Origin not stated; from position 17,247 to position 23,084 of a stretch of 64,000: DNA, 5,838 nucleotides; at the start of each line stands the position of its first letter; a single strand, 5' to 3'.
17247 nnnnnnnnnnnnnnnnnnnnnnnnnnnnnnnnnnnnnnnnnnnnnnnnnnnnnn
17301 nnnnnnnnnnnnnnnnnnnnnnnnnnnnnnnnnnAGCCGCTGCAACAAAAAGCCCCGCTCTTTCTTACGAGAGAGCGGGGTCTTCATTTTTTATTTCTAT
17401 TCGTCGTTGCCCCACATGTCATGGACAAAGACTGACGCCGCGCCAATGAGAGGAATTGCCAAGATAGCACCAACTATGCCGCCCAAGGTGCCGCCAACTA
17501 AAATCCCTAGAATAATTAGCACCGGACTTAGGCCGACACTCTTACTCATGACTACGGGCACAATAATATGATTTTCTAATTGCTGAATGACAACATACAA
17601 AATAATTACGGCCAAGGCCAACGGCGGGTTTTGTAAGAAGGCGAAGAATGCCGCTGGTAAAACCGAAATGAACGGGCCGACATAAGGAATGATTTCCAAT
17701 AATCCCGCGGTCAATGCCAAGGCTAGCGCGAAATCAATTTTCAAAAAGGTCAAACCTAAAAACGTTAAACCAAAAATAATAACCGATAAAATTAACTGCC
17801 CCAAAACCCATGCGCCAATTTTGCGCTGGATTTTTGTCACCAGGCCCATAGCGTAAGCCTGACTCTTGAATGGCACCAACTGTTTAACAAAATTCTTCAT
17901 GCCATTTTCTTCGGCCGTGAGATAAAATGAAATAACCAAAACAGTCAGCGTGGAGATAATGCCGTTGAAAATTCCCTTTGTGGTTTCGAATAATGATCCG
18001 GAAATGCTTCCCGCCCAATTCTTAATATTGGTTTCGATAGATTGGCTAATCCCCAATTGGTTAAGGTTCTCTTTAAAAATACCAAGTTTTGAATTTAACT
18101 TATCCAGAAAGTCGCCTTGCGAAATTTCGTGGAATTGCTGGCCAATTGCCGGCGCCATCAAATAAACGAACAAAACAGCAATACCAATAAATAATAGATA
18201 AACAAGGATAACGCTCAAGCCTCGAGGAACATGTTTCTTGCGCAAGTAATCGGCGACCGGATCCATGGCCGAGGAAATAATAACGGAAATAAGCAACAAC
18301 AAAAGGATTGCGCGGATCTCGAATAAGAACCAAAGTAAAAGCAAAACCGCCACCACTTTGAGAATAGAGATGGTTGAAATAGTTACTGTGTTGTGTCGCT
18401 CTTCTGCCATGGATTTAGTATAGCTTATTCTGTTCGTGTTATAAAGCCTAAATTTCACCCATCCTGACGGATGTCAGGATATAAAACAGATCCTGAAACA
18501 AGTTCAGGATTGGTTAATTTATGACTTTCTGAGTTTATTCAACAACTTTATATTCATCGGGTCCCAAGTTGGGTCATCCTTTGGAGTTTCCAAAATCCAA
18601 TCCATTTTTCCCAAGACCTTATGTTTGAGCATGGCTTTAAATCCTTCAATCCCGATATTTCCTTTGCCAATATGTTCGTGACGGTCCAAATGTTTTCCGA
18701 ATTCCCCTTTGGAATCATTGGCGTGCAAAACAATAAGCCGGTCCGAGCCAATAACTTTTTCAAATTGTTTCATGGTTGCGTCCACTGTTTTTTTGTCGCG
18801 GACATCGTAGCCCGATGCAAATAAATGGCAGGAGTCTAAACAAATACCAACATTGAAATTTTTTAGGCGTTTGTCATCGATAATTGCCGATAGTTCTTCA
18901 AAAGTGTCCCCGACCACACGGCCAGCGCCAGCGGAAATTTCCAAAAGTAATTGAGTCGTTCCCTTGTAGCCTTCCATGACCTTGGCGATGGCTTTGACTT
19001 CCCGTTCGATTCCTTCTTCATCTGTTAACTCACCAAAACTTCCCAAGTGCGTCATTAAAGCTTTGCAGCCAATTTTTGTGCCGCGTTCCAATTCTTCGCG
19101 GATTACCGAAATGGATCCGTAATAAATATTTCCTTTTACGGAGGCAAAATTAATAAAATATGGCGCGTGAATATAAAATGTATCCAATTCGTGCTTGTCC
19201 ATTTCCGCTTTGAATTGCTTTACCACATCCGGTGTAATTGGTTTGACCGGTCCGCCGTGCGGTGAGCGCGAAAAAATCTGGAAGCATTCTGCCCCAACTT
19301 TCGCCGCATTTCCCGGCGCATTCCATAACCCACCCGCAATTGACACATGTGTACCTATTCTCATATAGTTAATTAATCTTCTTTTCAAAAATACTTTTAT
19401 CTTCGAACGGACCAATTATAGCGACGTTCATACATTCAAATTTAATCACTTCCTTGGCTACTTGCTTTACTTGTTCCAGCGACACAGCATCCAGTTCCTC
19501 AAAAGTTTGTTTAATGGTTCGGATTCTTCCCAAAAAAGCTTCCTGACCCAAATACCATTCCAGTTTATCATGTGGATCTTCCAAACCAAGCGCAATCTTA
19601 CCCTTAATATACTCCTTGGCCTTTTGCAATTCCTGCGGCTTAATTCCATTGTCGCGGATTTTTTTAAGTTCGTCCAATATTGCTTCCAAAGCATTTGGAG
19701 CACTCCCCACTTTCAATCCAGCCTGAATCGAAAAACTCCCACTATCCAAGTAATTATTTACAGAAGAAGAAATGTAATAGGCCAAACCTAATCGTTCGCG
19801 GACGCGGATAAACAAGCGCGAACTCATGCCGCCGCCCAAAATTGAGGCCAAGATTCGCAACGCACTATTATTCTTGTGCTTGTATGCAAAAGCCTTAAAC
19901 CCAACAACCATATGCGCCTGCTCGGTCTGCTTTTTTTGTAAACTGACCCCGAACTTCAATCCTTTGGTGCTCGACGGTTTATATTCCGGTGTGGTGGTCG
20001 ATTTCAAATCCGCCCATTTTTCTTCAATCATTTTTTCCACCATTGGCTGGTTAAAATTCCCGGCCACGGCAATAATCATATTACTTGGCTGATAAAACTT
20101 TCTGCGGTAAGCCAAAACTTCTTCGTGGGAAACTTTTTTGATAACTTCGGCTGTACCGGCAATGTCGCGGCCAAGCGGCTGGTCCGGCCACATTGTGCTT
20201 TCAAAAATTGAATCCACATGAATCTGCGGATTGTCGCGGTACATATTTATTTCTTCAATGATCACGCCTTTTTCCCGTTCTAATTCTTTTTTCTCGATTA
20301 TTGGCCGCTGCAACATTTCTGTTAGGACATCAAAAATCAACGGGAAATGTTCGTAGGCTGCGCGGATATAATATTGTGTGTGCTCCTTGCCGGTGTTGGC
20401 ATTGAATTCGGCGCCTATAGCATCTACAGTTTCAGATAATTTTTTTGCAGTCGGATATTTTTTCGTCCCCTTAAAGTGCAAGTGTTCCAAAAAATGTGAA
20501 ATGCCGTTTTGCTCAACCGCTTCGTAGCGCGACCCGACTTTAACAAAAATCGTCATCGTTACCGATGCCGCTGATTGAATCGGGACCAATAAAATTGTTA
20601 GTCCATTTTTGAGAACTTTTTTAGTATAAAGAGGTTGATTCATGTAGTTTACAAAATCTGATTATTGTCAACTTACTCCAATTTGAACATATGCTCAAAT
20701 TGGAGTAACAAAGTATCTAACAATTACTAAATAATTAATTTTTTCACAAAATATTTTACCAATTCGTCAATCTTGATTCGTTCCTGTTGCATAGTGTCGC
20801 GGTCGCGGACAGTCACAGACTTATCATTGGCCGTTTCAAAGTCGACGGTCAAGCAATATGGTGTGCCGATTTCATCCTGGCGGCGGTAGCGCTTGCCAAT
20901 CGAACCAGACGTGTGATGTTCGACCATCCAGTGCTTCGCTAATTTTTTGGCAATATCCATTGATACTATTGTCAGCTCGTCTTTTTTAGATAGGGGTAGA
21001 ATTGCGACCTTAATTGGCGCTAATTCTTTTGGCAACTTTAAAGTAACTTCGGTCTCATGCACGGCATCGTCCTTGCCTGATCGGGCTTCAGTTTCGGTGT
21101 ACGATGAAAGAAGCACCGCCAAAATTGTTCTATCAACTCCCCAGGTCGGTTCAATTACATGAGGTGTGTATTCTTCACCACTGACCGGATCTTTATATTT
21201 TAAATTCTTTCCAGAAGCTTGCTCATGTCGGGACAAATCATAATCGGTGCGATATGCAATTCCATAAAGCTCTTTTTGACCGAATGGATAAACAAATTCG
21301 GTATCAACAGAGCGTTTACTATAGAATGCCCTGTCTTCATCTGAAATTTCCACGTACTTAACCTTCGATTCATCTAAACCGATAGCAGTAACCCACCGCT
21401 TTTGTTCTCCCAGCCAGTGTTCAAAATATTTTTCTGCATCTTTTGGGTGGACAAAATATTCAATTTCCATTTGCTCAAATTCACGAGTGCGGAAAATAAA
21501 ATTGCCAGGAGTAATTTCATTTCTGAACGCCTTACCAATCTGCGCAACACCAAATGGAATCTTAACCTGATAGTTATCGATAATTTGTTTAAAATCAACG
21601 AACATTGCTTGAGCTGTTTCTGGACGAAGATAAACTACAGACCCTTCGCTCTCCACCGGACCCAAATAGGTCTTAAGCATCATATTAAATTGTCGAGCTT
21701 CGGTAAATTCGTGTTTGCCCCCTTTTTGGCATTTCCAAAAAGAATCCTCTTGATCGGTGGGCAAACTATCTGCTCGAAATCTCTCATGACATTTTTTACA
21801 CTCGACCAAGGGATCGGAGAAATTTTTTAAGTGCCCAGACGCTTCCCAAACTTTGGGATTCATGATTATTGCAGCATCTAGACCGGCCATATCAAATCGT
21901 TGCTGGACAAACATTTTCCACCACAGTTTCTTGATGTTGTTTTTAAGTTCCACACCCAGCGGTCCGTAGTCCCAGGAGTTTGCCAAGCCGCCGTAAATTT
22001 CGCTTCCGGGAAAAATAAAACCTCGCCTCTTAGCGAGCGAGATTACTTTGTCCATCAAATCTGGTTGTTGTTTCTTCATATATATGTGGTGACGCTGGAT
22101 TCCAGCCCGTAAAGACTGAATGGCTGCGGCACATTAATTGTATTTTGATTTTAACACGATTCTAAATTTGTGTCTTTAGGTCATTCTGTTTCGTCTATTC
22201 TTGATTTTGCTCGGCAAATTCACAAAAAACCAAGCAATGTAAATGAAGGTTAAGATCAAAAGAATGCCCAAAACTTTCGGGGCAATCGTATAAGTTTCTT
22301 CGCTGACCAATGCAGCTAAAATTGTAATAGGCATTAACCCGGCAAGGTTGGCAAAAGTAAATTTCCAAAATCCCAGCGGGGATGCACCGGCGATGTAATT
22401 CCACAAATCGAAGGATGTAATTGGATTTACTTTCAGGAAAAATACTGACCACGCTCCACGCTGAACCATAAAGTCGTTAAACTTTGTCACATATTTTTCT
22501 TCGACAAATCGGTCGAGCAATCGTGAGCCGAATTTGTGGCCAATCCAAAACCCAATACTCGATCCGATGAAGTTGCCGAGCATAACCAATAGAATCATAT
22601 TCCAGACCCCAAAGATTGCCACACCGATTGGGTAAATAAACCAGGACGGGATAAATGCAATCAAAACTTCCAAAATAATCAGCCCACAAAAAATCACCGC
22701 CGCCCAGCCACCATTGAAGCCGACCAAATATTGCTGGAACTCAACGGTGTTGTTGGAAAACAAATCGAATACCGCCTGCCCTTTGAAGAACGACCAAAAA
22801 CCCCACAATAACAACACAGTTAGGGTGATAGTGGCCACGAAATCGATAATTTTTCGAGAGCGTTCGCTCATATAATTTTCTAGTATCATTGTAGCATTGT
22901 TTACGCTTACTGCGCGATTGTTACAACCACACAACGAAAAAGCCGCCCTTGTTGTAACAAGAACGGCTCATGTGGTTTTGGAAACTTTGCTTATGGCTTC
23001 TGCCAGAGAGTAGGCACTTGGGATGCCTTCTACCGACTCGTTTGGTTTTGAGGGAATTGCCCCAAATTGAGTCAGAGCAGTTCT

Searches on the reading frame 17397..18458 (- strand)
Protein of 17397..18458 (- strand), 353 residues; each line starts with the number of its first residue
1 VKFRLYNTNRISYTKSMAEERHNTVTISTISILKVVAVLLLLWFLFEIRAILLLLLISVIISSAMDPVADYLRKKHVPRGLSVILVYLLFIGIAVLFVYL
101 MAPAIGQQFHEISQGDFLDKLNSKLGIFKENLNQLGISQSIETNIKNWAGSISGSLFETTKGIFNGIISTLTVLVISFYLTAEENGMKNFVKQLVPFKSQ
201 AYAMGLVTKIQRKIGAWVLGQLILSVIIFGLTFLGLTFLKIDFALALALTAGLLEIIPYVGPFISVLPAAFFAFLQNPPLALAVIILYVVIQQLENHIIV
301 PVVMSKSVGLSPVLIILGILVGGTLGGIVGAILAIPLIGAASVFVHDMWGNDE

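Call 71: search_protein_families(library=pfam, proteins=[window:17397-18458:-], max_evalue=0.00001)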
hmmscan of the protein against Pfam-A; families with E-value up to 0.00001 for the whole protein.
window:17397-18458:- (353 aa): 1 family
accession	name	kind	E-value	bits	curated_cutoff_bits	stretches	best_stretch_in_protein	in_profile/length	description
PF01594.21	AI-2E_transport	-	1.8e-61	208.6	34.3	1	35-347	5-325/327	AI-2E family transporter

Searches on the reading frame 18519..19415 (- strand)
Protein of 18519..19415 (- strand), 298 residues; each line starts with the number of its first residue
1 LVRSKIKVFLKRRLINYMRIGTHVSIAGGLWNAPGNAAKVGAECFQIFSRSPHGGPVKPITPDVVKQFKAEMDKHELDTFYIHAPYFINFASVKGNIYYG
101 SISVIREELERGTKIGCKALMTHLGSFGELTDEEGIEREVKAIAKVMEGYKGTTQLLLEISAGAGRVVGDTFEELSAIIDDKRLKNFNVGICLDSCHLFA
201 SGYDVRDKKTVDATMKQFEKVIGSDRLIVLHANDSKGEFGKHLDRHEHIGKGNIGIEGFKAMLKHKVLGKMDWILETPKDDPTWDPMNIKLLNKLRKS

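Call 71: search_protein_families(library=pfam, proteins=[window:18519-19415:-], max_evalue=0.00001)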
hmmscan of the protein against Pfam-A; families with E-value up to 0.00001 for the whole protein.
window:18519-19415:- (298 aa): 1 family
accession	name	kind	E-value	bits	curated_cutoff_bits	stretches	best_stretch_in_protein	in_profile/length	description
PF01261.30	AP_endonuc_2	-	1.3e-39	136.8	31.1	1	36-281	3-233/249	Xylose isomerase-like TIM barrel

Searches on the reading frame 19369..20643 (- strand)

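Call 71: search_protein_families(library=pfam, proteins=[window:19369-20643:-], max_evalue=0.00001)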
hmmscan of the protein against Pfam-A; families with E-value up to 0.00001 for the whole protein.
window:19369-20643:- (424 aa): 2 families
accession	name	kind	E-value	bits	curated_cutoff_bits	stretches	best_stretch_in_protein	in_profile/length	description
PF05193.26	Peptidase_M16_C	-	1.1e-40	139.9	23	1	170-344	1-179/181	Peptidase M16 inactive domain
PF00675.25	Peptidase_M16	-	3.1e-38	131.4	22.3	1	23-164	8-148/149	Insulinase (Peptidase family M16)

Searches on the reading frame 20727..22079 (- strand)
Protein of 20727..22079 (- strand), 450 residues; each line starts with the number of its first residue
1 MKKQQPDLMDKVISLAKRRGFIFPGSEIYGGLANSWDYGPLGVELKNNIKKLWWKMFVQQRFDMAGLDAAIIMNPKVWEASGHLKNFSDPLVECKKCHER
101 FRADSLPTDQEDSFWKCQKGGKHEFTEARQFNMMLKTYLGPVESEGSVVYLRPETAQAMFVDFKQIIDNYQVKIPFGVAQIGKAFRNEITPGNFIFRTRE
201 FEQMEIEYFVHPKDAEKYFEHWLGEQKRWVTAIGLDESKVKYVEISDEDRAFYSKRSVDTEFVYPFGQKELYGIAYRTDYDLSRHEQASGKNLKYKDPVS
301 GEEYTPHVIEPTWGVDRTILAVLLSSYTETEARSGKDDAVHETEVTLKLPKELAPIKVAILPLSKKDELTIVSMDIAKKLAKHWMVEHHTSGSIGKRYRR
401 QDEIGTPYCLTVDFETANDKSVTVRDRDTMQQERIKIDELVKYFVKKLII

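Call 71: search_protein_families(library=pfam, proteins=[window:20727-22079:-], max_evalue=0.00001)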
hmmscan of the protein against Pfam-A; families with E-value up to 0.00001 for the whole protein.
window:20727-22079:- (450 aa): 2 families
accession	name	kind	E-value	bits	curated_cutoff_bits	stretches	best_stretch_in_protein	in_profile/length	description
PF03129.25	HGTP_anticodon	-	1.8e-22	79.7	21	1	357-446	1-93/94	Anticodon binding domain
PF00587.30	tRNA-synt_2b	-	7e-14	52.7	29.3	1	147-323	9-176/179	tRNA synthetase class II core domain (G, H, P, S and T)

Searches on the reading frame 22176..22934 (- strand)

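Call 71: search_protein_families(library=pfam, proteins=[window:22176-22934:-], max_evalue=0.00001)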
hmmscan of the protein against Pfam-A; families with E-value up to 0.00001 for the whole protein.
window:22176-22934:- (252 aa): 1 family
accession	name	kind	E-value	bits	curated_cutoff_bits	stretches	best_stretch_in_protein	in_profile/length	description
PF09335.16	VTT_dom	-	4.4e-22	79.3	33.9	1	95-210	1-120/123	VTT domain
